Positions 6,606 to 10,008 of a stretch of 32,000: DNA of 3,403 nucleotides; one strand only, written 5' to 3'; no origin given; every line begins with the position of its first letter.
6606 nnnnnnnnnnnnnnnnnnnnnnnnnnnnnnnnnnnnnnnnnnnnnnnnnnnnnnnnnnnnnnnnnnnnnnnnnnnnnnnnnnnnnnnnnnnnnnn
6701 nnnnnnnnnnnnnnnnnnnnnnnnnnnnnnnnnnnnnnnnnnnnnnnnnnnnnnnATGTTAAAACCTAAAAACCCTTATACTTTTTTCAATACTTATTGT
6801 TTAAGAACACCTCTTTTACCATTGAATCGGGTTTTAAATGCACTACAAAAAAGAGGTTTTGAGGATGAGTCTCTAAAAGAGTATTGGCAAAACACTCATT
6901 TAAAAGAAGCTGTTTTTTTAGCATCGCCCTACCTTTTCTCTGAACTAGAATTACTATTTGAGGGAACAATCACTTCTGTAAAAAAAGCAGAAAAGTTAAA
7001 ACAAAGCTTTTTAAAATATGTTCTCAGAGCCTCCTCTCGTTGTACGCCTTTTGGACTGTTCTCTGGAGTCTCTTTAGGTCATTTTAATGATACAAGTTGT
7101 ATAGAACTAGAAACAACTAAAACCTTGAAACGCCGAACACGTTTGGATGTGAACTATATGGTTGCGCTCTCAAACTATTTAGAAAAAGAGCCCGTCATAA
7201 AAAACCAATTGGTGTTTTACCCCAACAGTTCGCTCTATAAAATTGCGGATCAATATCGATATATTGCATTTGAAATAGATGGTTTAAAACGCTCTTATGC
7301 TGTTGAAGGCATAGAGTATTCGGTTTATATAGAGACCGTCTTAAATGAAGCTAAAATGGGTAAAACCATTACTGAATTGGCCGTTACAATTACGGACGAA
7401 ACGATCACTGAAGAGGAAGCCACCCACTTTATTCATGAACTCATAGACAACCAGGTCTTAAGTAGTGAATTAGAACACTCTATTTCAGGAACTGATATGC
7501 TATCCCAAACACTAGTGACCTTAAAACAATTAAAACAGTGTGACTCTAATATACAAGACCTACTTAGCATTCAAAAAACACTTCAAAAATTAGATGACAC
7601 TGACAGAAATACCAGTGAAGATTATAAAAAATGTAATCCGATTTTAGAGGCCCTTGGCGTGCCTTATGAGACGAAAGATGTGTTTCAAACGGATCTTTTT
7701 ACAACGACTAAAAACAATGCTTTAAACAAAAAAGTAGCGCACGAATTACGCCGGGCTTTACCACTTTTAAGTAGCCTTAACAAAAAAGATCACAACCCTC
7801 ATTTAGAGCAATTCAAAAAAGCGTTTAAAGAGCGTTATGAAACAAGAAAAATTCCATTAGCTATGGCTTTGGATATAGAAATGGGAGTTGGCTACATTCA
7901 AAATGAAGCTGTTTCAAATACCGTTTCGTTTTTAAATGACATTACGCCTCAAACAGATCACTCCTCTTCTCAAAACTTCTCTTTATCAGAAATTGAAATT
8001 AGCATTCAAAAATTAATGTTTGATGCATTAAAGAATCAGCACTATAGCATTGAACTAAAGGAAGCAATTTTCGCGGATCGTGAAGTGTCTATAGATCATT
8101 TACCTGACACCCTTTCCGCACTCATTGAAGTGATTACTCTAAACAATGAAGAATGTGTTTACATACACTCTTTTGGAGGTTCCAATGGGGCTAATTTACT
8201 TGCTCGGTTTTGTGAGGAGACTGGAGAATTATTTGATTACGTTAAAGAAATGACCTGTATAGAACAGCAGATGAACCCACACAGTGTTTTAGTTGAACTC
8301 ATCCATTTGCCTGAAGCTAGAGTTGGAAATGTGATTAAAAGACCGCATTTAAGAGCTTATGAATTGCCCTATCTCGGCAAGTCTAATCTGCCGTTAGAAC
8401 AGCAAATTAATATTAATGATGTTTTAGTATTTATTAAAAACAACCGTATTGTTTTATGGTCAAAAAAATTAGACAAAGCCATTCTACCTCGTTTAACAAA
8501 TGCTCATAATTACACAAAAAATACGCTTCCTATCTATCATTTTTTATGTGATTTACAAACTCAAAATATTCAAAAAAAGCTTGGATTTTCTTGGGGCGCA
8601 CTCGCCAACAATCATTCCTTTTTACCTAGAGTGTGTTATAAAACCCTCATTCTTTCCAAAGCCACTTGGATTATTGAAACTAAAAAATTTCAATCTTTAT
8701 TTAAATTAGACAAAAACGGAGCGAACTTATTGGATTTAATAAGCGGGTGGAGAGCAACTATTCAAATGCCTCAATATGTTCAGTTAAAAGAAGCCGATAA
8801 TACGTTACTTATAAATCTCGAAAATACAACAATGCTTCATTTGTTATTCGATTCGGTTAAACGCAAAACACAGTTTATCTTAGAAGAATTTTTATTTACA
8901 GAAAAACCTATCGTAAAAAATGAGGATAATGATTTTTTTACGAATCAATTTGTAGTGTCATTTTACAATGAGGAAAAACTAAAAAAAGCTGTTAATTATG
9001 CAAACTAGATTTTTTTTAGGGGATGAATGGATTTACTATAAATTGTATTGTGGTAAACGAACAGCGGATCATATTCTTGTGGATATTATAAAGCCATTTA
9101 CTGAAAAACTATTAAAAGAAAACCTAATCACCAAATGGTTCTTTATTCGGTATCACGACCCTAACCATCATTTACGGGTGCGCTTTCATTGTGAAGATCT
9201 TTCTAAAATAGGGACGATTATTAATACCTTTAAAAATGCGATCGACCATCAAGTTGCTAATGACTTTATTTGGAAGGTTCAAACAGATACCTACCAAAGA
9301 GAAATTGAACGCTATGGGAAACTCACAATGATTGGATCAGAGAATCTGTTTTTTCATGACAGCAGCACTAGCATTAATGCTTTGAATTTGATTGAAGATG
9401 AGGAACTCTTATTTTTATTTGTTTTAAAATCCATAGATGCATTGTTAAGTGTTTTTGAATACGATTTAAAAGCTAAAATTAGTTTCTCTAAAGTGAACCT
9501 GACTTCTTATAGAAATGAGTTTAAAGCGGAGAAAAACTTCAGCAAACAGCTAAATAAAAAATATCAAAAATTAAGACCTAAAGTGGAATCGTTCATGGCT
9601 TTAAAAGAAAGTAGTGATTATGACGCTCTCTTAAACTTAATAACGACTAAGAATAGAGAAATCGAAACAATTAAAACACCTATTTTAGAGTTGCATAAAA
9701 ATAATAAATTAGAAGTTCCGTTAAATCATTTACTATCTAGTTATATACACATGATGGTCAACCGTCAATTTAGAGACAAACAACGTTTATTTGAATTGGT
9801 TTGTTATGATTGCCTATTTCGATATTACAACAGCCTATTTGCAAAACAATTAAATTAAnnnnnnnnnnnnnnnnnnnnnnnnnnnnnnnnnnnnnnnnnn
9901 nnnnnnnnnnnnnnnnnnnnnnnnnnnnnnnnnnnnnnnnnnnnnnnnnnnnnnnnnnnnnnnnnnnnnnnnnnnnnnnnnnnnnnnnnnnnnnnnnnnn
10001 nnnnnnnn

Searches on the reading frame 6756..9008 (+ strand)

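Call 3: search_protein_families(library=ncbifam, proteins=[window:6756-9008:+], max_evalue=0.01)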
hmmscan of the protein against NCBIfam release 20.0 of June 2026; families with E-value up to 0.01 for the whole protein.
window:6756-9008:+ (750 aa): 1 family
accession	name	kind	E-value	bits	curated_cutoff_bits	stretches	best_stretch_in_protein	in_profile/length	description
NF007069.0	PRK09514.1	equivalog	0.0052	16.8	143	0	254-301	85-131/141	Zn(2+)-responsive transcriptional regulator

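Call 4: search_protein_families(library=pfam, proteins=[window:6756-9008:+], max_evalue=0.01)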
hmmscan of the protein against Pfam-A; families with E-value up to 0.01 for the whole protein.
window:6756-9008:+ (750 aa): 1 family
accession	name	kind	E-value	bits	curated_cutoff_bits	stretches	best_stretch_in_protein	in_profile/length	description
PF04738.18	Lant_dehydr_N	-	2.3e-132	442.8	28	1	46-697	2-649/649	Lantibiotic dehydratase, N terminus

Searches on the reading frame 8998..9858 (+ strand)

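Call 3: search_protein_families(library=ncbifam, proteins=[window:8998-9858:+], max_evalue=0.01)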
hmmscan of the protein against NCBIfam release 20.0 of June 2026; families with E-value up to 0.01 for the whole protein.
window:8998-9858:+ (286 aa): 1 family
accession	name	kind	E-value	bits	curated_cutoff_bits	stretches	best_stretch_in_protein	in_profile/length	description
TIGR03891.1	thiopep_ocin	subfamily_domain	2.3e-66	224.4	48.45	1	11-277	1-263/263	thiopeptide-type bacteriocin biosynthesis protein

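Call 4: search_protein_families(library=pfam, proteins=[window:8998-9858:+], max_evalue=0.01)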
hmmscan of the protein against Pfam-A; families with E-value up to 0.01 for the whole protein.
window:8998-9858:+ (286 aa): 1 family
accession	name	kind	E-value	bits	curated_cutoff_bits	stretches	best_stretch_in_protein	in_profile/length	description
PF14028.11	Lant_dehydr_C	-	1.6e-64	219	24.4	1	11-277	1-255/255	Lantibiotic biosynthesis dehydratase C-term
